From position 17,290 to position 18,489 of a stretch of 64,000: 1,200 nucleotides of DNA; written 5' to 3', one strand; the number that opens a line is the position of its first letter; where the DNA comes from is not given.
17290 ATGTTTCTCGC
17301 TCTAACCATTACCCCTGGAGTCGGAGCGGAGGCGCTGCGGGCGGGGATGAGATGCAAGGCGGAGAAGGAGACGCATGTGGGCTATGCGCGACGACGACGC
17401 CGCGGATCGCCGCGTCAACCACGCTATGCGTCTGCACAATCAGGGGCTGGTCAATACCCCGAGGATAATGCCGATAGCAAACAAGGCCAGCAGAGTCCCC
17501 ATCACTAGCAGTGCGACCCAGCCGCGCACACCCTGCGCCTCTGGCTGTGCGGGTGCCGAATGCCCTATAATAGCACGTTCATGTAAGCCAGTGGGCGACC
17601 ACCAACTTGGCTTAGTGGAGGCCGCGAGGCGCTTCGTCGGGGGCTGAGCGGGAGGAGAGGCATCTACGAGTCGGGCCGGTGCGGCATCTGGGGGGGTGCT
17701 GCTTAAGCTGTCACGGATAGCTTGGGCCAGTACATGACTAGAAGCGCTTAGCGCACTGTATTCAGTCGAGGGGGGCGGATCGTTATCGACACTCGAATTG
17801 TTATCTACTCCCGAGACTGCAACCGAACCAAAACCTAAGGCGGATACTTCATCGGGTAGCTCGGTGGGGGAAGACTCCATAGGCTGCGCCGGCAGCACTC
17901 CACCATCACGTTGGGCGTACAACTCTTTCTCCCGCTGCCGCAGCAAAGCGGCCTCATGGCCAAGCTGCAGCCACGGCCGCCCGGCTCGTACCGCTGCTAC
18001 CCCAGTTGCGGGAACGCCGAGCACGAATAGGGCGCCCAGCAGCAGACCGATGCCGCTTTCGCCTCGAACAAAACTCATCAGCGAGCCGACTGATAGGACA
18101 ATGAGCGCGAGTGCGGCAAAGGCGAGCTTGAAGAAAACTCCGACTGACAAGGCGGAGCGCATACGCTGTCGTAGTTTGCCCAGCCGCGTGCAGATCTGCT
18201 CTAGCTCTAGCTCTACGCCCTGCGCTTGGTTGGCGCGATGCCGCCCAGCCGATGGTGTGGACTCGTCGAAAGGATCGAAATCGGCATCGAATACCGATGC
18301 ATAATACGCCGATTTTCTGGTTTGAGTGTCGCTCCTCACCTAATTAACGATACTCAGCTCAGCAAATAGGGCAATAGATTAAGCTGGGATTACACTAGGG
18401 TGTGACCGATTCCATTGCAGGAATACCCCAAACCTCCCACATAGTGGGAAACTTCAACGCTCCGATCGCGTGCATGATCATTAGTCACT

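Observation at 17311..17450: Cryptic fourth family-1 core with position-conserved but sequence-different hairpins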

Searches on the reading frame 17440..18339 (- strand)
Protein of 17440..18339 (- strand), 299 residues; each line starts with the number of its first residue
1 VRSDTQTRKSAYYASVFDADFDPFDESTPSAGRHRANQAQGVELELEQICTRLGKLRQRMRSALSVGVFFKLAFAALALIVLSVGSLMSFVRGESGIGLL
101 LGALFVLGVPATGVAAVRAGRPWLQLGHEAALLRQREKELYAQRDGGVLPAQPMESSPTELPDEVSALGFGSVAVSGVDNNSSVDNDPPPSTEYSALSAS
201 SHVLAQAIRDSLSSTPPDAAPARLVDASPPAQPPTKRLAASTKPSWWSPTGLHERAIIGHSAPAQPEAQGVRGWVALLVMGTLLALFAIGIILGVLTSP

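Call 60: search_protein_families(library=pfam, proteins=[window:17440-18339:-], max_evalue=0.00001)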
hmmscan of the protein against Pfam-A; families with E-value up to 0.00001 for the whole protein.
window:17440-18339:- (299 aa): 0 families

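Call 83: find_homologous_proteins(query=window:17440-18339:-, max_evalue=1e-10)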
Query window:17440-18339:- (299 aa): 7 proteins with E <= 1e-10 among 8000 candidates.
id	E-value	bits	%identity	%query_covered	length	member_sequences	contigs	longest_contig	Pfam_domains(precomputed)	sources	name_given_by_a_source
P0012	2.2e-188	643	100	100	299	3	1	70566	-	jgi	-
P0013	2.5e-66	242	46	98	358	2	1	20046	-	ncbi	-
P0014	1.2e-64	237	47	99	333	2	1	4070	-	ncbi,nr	ncbi:MAG TPA: hypothetical protein VHU91_09855 [Mycobacteriales bacterium]|nr:hypothetical protein [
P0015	2.4e-63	232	44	90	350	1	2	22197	-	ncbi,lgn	-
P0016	3.8e-62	228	43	100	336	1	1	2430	-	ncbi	ncbi:MAG: hypothetical protein ACRDPW_07380 [Mycobacteriales bacterium]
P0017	7.3e-61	224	45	99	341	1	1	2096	-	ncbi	ncbi:MAG: hypothetical protein ACRDQZ_10210 [Mycobacteriales bacterium]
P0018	3.2e-50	189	59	38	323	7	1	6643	-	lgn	-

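Call 84: find_encoding_contigs(protein=P0014, flank=1500, max_places=1)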
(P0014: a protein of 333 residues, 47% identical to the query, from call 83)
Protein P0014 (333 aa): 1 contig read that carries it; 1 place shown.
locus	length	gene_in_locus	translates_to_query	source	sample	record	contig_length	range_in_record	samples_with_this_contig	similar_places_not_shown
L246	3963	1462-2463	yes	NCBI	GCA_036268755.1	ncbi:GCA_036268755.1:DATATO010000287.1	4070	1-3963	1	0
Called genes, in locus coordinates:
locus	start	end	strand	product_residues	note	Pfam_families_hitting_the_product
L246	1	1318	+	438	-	PF05088:Bac_GDH_CD, PF21074:GDH_C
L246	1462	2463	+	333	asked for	-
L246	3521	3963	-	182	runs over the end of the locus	PF00144:Beta-lactamase, PF13354:Beta-lactamase2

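Call 85: find_encoding_contigs(protein=P0016, flank=1500, max_places=1)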
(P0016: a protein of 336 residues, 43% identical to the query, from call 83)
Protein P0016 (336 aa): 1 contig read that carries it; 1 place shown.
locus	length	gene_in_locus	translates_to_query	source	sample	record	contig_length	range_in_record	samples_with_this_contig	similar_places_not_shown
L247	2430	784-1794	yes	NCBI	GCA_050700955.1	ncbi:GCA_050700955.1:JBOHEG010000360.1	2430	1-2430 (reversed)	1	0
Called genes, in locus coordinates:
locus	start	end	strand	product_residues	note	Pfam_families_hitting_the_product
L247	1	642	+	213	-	PF21074:GDH_C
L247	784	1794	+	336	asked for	-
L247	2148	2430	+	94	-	?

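Call 86: find_encoding_contigs(protein=P0017, flank=1500, max_places=1)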
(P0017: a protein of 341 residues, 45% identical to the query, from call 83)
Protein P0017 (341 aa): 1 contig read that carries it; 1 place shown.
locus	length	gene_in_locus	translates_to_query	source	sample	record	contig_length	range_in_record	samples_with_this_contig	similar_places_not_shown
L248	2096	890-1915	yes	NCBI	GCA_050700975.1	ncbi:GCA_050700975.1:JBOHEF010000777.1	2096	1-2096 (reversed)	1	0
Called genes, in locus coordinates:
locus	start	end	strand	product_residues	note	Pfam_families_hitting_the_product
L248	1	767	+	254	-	PF21074:GDH_C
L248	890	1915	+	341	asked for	-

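Call 87: find_encoding_contigs(protein=P0018, flank=1500, max_places=1)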
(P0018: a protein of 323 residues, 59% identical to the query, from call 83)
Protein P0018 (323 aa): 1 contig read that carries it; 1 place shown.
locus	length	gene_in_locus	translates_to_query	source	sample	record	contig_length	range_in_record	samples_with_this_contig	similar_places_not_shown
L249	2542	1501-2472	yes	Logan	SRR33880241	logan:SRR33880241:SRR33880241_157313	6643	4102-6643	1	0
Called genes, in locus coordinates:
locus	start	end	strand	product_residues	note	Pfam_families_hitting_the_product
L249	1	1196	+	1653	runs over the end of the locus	PF21075:GDH_ACT1, PF21073:GDH_HM1, PF21076:GDH_ACT2, PF21079:GDH_HM2 (weak), PF21077:GDH_ACT3, PF21078:GDH_HM3, PF05088:Bac_GDH_CD, PF21074:GDH_C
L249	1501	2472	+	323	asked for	-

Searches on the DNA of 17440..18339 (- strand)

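Call 88: search_with_rna_model(model_id=R1, sources=[L246, L247, L248, L249], filters=off, max_evalue=0.5, show_alignments=4)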
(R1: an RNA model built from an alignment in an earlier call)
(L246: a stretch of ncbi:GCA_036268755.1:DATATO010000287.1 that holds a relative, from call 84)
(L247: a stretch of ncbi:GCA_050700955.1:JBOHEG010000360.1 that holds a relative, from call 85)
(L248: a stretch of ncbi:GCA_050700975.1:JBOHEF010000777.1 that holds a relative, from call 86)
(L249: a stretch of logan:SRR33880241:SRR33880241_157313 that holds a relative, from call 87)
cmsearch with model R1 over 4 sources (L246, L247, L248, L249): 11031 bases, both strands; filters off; matches with E-value up to 0.5: 1.
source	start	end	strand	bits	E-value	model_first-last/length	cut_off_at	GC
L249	2491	2541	-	23.2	0.00071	64-113/174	no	0.59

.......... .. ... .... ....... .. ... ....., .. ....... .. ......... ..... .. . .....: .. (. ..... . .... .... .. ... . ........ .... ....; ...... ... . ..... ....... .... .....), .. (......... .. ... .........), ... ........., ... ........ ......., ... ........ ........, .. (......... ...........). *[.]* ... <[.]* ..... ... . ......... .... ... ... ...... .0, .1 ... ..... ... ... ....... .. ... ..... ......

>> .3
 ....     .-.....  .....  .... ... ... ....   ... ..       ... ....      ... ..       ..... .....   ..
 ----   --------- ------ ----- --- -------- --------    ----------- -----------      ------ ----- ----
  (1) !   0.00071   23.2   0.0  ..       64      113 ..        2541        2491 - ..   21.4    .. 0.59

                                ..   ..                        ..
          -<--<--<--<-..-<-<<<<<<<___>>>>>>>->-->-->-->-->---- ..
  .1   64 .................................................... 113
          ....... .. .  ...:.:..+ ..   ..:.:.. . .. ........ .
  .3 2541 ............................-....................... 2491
